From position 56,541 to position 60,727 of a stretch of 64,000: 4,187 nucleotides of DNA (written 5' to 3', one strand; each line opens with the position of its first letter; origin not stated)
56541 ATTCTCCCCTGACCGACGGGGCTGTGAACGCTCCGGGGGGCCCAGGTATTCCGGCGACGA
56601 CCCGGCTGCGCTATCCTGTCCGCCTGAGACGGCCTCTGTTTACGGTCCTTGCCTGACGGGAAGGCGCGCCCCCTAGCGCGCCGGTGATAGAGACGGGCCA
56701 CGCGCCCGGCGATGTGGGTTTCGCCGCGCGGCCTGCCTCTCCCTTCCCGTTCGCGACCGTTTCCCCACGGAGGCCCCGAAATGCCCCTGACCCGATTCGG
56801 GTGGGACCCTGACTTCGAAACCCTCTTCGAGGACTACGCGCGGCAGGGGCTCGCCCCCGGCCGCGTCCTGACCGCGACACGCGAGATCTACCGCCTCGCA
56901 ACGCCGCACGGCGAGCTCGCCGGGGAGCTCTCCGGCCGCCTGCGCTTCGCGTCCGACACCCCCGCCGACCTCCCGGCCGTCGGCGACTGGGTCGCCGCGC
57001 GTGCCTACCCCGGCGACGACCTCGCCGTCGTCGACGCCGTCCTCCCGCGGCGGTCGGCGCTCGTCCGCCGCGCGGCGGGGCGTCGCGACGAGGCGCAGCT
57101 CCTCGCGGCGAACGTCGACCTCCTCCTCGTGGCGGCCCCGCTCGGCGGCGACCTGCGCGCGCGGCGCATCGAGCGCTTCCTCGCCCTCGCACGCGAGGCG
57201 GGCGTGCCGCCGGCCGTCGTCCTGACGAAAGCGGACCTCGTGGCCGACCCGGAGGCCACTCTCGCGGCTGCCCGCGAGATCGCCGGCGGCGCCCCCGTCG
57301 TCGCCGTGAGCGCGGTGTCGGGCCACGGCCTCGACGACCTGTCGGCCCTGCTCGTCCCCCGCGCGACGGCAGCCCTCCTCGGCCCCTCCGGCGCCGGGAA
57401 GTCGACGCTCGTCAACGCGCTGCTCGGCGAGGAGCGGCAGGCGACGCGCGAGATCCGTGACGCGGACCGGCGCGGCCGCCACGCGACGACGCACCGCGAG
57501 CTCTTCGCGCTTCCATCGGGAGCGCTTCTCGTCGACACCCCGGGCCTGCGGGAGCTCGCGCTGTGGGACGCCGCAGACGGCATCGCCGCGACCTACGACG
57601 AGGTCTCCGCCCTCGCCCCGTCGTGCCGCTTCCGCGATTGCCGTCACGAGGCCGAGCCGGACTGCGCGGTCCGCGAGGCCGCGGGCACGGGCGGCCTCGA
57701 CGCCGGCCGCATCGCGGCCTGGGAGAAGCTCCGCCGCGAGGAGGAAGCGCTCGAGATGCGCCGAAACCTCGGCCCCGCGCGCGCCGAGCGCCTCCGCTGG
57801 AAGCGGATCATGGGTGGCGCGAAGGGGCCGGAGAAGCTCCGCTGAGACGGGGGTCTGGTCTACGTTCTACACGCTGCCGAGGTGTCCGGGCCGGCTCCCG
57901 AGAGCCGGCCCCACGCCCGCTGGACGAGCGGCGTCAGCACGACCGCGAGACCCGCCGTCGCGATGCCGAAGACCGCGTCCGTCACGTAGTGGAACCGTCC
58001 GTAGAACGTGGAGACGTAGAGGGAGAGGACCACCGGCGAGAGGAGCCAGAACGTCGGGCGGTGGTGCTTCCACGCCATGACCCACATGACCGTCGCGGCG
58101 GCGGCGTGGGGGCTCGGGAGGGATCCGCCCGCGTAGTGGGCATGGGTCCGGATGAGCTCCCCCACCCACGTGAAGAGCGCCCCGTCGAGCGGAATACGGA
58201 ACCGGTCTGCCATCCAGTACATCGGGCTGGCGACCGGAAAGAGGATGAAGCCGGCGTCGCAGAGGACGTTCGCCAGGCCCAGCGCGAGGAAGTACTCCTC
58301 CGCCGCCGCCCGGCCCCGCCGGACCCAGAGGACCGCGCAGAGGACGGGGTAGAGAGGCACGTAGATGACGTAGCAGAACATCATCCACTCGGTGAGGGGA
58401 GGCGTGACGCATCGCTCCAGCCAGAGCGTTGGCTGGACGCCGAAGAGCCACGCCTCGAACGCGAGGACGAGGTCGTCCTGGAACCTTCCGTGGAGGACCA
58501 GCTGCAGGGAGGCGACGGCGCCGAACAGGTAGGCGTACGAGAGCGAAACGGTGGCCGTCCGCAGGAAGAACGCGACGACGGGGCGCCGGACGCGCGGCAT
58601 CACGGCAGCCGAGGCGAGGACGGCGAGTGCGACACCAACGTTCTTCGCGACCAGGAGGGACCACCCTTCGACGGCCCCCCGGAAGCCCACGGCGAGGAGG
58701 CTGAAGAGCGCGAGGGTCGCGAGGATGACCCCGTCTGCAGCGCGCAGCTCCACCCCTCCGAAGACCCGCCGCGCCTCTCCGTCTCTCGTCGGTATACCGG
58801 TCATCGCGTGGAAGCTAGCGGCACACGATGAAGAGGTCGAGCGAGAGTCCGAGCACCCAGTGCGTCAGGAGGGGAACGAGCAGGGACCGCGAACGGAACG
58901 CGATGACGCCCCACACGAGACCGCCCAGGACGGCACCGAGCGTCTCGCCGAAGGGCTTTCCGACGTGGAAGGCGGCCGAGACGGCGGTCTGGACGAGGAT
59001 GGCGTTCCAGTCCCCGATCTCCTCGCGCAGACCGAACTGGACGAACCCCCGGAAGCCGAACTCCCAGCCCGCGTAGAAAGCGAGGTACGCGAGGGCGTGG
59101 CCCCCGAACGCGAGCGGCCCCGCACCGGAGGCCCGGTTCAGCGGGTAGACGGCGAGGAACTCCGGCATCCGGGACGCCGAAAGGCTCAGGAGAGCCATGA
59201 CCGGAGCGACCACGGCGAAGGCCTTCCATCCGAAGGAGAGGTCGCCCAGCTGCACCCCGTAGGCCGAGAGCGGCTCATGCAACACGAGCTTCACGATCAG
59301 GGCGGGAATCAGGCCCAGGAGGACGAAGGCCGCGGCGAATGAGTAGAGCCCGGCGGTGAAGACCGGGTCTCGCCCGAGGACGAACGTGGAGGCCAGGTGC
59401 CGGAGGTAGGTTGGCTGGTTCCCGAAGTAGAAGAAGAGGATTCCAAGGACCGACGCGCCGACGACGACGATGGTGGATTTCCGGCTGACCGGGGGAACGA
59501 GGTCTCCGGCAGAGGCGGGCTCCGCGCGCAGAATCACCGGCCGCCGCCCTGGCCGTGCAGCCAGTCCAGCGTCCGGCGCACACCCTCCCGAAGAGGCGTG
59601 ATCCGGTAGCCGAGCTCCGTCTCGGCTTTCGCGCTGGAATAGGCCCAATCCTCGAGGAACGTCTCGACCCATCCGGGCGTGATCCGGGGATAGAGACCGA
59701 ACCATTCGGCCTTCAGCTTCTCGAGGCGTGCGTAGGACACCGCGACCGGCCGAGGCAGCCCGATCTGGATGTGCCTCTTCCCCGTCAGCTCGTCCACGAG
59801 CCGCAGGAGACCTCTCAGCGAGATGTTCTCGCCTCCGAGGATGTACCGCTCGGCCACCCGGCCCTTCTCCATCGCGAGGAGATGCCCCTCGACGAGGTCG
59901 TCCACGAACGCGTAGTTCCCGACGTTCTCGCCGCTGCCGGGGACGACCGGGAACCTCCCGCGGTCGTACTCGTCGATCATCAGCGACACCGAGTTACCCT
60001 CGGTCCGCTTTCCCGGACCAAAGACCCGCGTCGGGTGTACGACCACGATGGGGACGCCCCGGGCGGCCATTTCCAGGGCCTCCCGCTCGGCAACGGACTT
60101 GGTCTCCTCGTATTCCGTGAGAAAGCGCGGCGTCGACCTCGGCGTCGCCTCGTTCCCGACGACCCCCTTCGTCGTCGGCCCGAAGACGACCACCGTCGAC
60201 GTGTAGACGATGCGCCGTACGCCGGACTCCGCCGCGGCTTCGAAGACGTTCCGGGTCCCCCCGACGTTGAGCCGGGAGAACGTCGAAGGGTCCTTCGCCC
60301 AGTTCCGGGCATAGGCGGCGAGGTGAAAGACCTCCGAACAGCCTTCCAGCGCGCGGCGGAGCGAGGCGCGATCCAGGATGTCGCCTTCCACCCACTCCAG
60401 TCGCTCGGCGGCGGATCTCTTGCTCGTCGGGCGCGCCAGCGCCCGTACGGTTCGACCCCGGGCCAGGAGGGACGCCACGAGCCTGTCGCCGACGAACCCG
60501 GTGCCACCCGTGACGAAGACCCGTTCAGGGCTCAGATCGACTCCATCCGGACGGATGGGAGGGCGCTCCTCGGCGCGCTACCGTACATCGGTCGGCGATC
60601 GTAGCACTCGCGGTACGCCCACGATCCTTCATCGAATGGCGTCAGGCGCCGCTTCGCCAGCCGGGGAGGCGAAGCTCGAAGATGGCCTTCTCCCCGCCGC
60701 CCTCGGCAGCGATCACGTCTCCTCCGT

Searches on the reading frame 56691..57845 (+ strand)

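Call 79: search_protein_families(library=pfam, proteins=[window:56691-57845:+], max_evalue=0.000001)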
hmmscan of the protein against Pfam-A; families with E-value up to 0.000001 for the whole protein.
window:56691-57845:+ (384 aa): 2 families
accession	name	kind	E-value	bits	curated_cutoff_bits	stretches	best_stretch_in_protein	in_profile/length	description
PF03193.22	RsgA_GTPase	-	2.6e-46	158.1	30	1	117-292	1-174/174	RsgA GTPase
PF00005.33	ABC_tran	-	7e-07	30.4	25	1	214-255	1-42/137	ABC transporter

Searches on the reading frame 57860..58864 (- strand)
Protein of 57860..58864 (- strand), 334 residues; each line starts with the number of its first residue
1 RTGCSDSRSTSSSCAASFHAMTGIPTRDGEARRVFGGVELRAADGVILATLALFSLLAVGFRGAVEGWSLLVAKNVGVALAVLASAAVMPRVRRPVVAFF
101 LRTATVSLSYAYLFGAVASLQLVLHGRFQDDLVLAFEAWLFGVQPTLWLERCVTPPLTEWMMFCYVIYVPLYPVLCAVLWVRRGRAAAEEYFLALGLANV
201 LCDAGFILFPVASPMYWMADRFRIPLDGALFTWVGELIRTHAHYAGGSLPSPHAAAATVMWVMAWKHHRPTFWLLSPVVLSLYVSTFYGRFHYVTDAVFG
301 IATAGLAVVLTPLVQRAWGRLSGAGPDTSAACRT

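Call 79: search_protein_families(library=pfam, proteins=[window:57860-58864:-], max_evalue=0.000001)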
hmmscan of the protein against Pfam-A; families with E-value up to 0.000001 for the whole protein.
window:57860-58864:- (334 aa): 1 family
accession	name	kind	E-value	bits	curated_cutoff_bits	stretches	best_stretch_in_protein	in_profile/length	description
PF14378.12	PAP2_3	-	1.3e-14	54.8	27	1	134-310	4-190/190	PAP2 superfamily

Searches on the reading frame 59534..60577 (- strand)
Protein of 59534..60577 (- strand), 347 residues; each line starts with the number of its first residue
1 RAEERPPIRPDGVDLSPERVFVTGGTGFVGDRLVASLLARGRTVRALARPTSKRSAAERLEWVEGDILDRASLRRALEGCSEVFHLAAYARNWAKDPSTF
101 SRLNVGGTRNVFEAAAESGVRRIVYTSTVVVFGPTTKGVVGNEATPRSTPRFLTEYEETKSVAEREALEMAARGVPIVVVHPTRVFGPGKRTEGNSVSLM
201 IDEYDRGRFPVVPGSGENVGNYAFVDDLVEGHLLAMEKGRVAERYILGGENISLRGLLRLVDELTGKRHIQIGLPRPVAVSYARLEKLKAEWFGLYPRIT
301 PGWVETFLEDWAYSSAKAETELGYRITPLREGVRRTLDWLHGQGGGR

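Call 79: search_protein_families(library=pfam, proteins=[window:59534-60577:-], max_evalue=0.000001)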
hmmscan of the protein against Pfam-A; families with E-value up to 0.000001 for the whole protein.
window:59534-60577:- (347 aa): 8 families
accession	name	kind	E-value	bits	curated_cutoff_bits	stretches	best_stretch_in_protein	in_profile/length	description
PF01370.27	Epimerase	-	8e-43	147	20.9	1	20-248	1-240/240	NAD dependent epimerase/dehydratase family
PF01073.25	3Beta_HSD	-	7.7e-30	104.3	22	1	22-237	2-230/280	3-beta hydroxysteroid dehydrogenase/isomerase family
PF07993.18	NAD_binding_4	-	2.1e-22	80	20.1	1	68-228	77-254/258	Male sterility protein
PF16363.11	GDP_Man_Dehyd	-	5.1e-22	79.2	27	1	21-268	1-269/332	GDP-mannose 4,6 dehydratase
PF13460.12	NAD_binding_10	-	5.7e-19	69.1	27.2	1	24-184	1-145/184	NAD(P)H-binding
PF04321.23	RmlD_sub_bind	-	6.6e-12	45.5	27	1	19-202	2-165/287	RmlD substrate binding domain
PF05368.20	NmrA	-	4.8e-11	43.2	27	1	18-128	3-107/298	NmrA-like family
PF02719.21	Polysacc_synt_2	-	3.1e-09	36.9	20.2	1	20-130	1-130/293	Polysaccharide biosynthesis protein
